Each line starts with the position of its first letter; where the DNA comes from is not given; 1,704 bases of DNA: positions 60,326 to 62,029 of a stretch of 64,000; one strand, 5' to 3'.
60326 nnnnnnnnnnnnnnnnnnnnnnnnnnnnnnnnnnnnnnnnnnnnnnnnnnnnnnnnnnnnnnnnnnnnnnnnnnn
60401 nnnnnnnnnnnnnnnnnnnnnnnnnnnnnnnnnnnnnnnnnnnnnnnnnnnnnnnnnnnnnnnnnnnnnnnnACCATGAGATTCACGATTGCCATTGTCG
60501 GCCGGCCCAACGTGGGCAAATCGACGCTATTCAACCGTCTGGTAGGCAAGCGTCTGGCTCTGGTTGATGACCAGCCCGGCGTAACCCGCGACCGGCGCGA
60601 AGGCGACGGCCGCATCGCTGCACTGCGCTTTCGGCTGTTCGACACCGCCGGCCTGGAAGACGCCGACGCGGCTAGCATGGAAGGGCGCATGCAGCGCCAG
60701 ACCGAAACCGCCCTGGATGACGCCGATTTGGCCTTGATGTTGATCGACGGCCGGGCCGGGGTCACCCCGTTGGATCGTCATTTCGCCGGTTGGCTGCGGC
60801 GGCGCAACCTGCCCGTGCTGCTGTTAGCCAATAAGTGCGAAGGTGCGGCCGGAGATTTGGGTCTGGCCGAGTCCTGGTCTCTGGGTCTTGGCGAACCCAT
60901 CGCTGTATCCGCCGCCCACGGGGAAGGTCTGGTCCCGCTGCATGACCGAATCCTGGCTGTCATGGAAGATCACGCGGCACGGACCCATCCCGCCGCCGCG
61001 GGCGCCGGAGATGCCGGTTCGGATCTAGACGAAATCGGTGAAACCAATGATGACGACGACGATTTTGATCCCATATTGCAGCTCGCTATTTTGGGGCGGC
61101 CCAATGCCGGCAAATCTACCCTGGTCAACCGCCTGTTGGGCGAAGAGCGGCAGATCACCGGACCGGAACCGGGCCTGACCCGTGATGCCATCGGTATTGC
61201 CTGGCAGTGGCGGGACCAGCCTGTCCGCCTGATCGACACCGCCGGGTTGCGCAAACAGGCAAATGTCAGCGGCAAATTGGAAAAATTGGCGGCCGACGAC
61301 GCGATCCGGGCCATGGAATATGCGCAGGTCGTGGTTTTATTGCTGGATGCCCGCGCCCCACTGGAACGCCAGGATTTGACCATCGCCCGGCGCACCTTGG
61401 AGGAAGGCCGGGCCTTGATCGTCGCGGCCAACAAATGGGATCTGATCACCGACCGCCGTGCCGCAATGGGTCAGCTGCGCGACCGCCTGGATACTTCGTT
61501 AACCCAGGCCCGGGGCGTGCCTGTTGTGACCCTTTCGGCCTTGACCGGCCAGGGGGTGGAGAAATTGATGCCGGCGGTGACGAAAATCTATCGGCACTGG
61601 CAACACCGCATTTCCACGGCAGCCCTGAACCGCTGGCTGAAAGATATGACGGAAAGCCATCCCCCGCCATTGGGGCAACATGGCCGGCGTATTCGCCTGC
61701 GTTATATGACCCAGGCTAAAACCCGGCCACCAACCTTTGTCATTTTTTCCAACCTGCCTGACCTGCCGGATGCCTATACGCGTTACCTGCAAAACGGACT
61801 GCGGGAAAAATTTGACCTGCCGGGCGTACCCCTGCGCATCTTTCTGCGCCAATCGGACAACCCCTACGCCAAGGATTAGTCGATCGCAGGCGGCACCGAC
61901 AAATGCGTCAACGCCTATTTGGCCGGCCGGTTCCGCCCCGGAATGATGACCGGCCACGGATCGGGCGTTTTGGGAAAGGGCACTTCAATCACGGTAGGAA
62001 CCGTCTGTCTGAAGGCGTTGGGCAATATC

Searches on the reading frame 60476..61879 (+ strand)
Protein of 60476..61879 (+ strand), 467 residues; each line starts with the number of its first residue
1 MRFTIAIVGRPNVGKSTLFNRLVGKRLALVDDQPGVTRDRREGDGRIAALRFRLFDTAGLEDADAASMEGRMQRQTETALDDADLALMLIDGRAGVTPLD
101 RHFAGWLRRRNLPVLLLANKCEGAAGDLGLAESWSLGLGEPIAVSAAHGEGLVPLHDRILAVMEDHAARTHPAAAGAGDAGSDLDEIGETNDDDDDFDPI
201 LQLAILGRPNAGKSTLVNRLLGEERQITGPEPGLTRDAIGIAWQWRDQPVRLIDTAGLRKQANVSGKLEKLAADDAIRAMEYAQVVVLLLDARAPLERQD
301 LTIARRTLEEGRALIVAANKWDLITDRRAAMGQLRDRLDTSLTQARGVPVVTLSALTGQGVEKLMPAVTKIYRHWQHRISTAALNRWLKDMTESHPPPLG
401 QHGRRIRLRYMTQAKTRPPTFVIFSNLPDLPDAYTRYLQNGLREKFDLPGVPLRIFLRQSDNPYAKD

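Call 68: search_protein_families(library=pfam, max_evalue=0.00001, proteins=[window:60476-61879:+])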
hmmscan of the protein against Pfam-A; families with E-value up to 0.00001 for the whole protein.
window:60476-61879:+ (467 aa): 9 families
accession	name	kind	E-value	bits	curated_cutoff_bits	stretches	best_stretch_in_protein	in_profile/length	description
PF01926.29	MMR_HSR1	-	2.1e-52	176.5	21.9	2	4-120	1-113/113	50S ribosome-binding GTPase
PF14714.11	KH_dom-like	-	4.9e-31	107.3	27.3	1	378-458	1-81/81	KH-domain-like of EngA bacterial GTPase enzymes, C-terminal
PF02421.24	FeoB_N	-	1.5e-28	99.7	27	2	202-367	2-155/156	Ferrous iron transport protein B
PF00009.33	GTP_EFTU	-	3.9e-22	79.2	26.5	1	199-371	2-185/188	Elongation factor Tu GTP binding domain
PF00350.29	Dynamin_N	-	1.4e-11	45.1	27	0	204-236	2-33/168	Dynamin family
PF03193.22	RsgA_GTPase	-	2.5e-08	34.4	30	0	204-229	110-135/174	RsgA GTPase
PF00025.27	Arf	-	3.9e-07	30.1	22.3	0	202-367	16-169/174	ADP-ribosylation factor family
PF04548.22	AIG1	-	7.7e-07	29.1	27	0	202-303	2-103/212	AIG1 family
PF08477.19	Roc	-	1.5e-06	28.8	27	0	5-65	2-71/119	Ras of Complex, Roc, domain of DAPkinase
